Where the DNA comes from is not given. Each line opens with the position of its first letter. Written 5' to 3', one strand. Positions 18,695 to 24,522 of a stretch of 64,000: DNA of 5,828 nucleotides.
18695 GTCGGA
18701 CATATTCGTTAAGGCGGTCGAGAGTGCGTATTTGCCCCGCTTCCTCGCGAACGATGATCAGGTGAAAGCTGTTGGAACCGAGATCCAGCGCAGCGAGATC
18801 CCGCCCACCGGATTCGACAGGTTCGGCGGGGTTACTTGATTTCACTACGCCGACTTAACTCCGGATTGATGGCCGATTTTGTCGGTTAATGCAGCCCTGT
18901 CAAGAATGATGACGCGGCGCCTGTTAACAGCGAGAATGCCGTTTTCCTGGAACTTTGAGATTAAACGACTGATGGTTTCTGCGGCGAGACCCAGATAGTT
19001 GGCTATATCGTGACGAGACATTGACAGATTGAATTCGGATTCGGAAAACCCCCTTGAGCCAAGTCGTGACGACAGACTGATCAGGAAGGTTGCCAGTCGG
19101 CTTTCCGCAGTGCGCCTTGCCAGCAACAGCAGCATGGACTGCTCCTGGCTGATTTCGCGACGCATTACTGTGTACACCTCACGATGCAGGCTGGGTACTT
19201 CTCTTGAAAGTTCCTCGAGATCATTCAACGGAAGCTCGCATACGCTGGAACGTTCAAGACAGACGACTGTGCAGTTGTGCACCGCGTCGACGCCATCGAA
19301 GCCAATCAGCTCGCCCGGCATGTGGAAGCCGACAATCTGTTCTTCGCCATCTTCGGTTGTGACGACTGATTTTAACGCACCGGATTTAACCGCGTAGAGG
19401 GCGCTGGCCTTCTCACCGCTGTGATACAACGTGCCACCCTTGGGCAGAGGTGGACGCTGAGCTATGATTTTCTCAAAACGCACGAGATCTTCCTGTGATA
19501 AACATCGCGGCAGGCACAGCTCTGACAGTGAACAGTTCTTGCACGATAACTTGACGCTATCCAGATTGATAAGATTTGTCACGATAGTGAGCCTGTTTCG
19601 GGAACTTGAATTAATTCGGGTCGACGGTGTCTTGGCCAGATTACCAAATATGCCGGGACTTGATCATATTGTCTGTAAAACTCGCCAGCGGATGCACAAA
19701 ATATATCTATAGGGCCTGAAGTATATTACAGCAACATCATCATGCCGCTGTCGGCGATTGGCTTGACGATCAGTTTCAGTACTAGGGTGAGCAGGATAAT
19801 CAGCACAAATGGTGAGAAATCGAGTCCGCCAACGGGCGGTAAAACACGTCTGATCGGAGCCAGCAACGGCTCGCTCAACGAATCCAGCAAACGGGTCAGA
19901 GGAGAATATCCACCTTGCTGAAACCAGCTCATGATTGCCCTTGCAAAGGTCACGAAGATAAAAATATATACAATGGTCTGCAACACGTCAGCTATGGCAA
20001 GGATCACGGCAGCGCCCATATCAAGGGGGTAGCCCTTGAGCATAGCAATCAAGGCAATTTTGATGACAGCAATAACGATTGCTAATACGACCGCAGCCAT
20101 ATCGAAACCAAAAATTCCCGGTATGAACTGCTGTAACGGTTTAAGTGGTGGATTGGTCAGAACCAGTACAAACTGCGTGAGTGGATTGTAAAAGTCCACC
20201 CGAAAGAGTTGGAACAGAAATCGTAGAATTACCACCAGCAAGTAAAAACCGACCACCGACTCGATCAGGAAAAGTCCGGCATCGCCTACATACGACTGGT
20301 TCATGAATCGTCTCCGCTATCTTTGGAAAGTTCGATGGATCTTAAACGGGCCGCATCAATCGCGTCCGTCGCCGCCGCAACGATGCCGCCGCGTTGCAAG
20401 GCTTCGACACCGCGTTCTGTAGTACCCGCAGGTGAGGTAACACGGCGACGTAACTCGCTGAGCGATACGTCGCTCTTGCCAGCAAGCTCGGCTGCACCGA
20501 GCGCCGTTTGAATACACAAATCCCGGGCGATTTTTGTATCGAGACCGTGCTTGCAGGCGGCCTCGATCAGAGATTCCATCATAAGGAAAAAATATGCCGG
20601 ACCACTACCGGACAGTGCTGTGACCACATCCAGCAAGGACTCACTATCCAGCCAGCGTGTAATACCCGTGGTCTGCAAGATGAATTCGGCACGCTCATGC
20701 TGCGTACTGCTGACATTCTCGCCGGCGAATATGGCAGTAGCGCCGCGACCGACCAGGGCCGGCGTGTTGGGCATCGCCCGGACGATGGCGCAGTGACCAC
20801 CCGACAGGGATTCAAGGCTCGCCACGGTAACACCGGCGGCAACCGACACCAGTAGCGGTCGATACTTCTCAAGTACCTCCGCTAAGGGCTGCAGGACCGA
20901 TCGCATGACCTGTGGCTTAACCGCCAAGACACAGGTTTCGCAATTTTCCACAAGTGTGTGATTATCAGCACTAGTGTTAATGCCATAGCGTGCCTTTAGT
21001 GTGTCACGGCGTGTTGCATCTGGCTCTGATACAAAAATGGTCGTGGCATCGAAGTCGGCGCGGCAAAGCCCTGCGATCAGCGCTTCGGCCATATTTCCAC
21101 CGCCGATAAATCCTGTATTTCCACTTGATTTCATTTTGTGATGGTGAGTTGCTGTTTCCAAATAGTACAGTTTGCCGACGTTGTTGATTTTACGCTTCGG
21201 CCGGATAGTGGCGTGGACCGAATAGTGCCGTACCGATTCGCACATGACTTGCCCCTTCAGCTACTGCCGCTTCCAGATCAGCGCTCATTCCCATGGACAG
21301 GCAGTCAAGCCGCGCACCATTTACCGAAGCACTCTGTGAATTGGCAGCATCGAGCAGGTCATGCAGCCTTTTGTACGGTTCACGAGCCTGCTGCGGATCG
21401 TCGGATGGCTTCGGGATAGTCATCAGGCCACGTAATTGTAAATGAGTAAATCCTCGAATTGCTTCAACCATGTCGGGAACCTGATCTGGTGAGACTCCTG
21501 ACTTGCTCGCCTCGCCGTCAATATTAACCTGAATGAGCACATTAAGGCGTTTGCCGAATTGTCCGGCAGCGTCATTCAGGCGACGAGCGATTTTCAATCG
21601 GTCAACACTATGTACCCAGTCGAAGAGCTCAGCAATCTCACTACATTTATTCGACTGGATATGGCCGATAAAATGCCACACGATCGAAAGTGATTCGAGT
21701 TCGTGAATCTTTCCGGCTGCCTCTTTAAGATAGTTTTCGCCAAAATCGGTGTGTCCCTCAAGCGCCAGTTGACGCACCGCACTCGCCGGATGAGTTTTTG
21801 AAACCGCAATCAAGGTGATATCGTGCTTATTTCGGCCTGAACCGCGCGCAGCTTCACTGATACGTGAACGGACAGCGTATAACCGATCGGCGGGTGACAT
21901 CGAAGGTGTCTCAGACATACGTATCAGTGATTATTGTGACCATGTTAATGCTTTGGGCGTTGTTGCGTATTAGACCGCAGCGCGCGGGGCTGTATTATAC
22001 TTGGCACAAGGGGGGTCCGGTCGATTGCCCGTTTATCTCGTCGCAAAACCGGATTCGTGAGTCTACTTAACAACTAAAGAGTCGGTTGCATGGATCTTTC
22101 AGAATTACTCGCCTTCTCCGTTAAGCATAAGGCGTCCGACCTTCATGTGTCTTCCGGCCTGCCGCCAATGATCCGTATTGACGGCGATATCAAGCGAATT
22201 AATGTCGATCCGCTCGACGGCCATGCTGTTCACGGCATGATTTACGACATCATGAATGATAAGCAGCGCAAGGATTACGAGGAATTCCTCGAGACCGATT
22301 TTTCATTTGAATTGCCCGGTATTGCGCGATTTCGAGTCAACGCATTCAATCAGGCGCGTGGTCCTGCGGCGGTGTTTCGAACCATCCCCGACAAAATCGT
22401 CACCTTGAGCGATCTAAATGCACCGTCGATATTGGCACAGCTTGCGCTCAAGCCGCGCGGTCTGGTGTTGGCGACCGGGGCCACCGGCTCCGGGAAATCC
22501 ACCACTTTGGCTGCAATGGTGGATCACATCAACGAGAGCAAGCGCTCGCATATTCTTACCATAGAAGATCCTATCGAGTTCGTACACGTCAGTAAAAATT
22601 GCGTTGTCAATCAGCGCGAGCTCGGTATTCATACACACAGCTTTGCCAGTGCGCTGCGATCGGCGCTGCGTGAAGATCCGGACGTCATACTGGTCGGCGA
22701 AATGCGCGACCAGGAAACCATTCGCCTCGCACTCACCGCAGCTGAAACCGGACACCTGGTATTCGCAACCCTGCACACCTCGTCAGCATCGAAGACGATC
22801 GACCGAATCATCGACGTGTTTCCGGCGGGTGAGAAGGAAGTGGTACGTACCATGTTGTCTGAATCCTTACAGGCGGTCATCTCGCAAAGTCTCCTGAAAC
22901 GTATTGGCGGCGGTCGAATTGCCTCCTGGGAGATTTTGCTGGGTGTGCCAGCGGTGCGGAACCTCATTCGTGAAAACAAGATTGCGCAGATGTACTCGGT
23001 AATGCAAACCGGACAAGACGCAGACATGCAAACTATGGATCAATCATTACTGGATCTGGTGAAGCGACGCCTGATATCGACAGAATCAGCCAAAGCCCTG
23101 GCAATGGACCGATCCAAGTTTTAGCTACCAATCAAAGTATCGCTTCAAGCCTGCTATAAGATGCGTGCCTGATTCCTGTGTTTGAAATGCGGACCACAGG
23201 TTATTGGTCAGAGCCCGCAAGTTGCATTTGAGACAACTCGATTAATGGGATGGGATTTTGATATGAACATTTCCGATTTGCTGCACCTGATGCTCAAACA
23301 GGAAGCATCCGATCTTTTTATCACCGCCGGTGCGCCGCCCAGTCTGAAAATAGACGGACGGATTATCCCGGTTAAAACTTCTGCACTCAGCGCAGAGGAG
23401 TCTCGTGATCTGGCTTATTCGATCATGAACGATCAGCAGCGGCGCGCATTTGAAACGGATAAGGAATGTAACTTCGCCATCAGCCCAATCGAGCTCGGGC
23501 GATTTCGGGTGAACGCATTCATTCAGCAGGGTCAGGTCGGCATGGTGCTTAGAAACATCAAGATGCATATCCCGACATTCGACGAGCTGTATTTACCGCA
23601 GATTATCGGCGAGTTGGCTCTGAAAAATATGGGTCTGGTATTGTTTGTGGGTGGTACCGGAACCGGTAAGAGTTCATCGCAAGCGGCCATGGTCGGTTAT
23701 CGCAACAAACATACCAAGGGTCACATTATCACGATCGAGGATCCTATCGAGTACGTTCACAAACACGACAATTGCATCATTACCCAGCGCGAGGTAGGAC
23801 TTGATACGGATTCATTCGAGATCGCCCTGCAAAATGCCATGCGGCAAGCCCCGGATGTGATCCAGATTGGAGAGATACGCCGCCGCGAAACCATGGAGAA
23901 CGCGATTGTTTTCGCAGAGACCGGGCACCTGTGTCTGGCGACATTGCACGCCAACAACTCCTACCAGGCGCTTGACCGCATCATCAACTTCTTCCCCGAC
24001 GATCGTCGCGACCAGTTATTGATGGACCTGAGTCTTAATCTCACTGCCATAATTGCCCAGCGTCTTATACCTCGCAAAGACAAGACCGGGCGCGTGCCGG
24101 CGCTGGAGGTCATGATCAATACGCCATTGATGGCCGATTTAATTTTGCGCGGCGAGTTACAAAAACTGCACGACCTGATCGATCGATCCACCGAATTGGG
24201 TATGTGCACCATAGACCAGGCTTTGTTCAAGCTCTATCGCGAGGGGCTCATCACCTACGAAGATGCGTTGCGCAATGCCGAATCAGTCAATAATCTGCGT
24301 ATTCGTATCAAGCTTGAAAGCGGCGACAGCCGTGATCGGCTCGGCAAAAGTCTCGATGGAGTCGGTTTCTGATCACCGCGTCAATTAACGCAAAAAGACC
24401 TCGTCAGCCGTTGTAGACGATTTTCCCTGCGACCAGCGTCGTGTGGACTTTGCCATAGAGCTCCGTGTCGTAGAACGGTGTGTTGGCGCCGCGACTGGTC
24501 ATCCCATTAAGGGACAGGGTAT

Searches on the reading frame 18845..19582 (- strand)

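Call 52: search_protein_families(library=pfam, proteins=[window:18845-19582:-], max_evalue=0.00001)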
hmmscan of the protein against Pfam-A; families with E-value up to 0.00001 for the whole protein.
window:18845-19582:- (245 aa): 3 families
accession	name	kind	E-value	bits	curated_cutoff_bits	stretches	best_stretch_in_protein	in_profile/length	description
PF13545.12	HTH_Crp_2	-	6.8e-19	68.1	27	1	162-233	2-68/70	Crp-like helix-turn-helix domain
PF00027.35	cNMP_binding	-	3.6e-17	62.6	27.5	1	46-126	4-86/89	Cyclic nucleotide-binding domain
PF00325.26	Crp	-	7.9e-13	48.3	21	1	186-216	1-31/32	Bacterial regulatory proteins, crp family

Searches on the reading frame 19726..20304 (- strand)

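Call 52: search_protein_families(library=pfam, proteins=[window:19726-20304:-], max_evalue=0.00001)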
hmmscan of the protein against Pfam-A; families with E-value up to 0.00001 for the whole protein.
window:19726-20304:- (192 aa): 1 family
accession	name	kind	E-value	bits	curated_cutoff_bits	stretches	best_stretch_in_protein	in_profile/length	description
PF02325.22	YGGT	-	1.5e-34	118.6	27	2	110-178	2-69/70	YGGT family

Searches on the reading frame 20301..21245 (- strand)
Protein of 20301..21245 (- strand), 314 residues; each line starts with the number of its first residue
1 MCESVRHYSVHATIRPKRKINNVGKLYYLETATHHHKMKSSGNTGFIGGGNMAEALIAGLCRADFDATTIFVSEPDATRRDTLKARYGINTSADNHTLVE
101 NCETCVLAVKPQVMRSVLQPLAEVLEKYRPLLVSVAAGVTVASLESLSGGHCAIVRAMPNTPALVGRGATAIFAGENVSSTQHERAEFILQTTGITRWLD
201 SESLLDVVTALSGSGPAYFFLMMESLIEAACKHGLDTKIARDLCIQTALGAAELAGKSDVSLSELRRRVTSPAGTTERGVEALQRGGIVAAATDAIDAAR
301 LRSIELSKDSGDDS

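Call 52: search_protein_families(library=pfam, proteins=[window:20301-21245:-], max_evalue=0.00001)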
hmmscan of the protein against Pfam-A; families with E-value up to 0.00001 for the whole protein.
window:20301-21245:- (314 aa): 2 families
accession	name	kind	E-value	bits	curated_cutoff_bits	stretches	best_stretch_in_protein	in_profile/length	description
PF14748.11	P5CR_dimer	-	1.1e-33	116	25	1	202-306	1-105/105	Pyrroline-5-carboxylate reductase dimerisation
PF03807.23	F420_oxidored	-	4.1e-17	63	21.6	1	45-138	3-94/94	NADP oxidoreductase coenzyme F420-dependent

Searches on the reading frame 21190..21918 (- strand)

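Call 52: search_protein_families(library=pfam, proteins=[window:21190-21918:-], max_evalue=0.00001)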
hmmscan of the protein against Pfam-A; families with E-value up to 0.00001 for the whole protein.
window:21190-21918:- (242 aa): 1 family
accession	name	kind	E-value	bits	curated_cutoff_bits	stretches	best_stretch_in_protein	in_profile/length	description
PF01168.26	Ala_racemase_N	-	4.4e-25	89.1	24.1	1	33-235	20-218/220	Alanine racemase, N-terminal domain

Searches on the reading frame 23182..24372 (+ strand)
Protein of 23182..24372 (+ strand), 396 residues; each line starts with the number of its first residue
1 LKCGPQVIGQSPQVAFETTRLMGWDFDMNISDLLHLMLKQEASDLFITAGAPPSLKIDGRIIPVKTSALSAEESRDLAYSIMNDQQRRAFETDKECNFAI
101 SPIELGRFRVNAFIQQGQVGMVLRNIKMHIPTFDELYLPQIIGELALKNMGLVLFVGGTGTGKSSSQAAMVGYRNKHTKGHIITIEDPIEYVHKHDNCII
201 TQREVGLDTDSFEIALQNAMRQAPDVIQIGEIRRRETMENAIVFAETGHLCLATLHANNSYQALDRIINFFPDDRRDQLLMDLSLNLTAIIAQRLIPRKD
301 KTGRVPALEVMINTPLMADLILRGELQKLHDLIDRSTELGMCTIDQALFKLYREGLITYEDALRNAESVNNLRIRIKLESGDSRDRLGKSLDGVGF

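Call 52: search_protein_families(library=pfam, proteins=[window:23182-24372:+], max_evalue=0.00001)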
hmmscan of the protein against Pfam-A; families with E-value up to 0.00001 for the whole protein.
window:23182-24372:+ (396 aa): 1 family
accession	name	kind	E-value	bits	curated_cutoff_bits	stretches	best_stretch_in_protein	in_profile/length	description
PF00437.27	T2SSE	-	1.3e-35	123.2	24.9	1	144-303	136-285/370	Type II/IV secretion system protein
